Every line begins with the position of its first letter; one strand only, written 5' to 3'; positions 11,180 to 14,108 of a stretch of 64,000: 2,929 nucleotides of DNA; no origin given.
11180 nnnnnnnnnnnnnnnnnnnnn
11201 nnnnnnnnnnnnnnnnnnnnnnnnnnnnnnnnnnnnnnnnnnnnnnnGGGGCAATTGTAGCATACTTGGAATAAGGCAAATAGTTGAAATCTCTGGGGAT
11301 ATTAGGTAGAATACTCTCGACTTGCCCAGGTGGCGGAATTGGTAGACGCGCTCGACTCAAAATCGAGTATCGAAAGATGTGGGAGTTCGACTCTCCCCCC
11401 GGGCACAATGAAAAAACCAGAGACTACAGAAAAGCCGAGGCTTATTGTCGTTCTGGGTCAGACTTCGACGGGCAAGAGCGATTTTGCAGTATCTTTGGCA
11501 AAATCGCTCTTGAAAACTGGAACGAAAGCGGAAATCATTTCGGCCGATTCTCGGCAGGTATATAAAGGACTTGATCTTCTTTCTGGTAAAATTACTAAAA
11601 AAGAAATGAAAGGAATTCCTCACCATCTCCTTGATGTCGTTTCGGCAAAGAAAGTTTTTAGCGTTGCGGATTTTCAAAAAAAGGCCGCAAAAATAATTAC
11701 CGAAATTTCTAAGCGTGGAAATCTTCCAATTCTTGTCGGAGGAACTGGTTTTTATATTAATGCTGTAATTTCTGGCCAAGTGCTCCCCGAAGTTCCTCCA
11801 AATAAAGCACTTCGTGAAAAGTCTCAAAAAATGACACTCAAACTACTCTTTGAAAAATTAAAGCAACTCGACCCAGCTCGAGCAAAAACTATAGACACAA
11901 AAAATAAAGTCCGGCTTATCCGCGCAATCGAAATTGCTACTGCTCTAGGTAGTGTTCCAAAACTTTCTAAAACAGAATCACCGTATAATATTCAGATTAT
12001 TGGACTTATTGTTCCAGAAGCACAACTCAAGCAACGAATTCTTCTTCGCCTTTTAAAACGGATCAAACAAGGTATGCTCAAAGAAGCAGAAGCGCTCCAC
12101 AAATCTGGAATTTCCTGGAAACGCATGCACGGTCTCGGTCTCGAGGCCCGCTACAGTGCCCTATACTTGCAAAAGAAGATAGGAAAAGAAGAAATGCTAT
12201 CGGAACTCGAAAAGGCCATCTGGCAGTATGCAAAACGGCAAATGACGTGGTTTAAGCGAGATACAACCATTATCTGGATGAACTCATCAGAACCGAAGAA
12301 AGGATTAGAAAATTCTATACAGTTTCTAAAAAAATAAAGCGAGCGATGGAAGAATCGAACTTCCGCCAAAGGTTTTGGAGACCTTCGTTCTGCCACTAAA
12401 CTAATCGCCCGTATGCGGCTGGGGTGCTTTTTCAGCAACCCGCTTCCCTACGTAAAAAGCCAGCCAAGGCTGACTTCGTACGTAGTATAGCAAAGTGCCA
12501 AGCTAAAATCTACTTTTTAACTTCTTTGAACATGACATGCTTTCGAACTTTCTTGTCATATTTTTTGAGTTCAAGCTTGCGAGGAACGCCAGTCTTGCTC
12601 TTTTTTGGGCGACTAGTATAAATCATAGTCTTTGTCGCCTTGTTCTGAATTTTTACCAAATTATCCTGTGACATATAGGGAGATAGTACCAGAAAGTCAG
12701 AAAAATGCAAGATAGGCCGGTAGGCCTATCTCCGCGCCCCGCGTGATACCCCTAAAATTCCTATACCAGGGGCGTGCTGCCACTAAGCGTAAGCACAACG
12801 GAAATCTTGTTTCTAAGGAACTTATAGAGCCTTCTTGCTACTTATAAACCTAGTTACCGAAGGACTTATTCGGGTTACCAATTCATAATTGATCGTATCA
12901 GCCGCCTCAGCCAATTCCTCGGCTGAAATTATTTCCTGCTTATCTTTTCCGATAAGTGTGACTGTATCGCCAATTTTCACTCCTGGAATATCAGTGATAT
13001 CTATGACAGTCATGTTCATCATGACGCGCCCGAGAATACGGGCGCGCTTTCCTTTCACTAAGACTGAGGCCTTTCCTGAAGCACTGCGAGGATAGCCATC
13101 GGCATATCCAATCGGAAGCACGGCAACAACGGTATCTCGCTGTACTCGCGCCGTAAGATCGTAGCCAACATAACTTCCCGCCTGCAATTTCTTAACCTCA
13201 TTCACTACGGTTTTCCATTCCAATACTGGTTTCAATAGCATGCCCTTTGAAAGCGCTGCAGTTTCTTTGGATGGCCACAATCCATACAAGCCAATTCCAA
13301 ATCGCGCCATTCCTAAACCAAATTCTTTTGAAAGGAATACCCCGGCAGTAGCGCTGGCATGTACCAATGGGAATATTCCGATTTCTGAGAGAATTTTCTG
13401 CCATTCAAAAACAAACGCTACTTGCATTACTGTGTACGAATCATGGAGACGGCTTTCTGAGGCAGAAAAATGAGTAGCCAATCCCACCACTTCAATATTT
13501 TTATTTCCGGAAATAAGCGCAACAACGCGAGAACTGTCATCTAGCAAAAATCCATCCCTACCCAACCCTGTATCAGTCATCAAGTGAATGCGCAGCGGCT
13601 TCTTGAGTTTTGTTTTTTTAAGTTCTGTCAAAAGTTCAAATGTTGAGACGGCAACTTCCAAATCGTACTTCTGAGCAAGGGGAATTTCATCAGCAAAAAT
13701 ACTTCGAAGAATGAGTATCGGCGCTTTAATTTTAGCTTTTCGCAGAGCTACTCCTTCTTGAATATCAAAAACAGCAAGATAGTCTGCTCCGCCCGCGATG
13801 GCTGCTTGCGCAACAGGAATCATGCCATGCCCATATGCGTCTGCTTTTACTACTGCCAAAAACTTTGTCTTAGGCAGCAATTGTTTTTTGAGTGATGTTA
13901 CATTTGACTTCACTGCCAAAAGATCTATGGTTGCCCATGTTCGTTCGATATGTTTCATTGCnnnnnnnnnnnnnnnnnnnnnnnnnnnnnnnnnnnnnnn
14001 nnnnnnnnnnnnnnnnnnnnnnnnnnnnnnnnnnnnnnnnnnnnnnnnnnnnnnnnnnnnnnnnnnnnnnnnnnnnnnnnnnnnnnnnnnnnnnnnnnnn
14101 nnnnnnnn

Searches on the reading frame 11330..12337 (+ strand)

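Call 8: search_protein_families(library=pfam, proteins=[window:11330-12337:+], max_evalue=0.01)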
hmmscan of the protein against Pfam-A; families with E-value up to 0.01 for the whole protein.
window:11330-12337:+ (335 aa): 3 families
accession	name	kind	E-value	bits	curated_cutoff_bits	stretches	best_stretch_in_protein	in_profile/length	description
PF01715.23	IPPT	-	4.5e-65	220.2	23.6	1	76-311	1-243/243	IPP transferase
PF01745.22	IPT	-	2e-06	27.8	20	1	38-139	3-99/233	Isopentenyl transferase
PF08433.16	KTI12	-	0.0053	16.7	22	0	38-76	3-41/271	Chromatin associated protein KTI12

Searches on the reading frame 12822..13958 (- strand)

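Call 8: search_protein_families(library=pfam, proteins=[window:12822-13958:-], max_evalue=0.01)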
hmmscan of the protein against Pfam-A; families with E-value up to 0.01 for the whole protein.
window:12822-13958:- (378 aa): 2 families
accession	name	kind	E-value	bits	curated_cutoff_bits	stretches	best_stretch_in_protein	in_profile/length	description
PF01168.26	Ala_racemase_N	-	2.3e-53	181.6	24.1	1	11-227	1-218/220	Alanine racemase, N-terminal domain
PF00842.27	Ala_racemase_C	-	4.4e-44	149.6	25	1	245-371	1-126/127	Alanine racemase, C-terminal domain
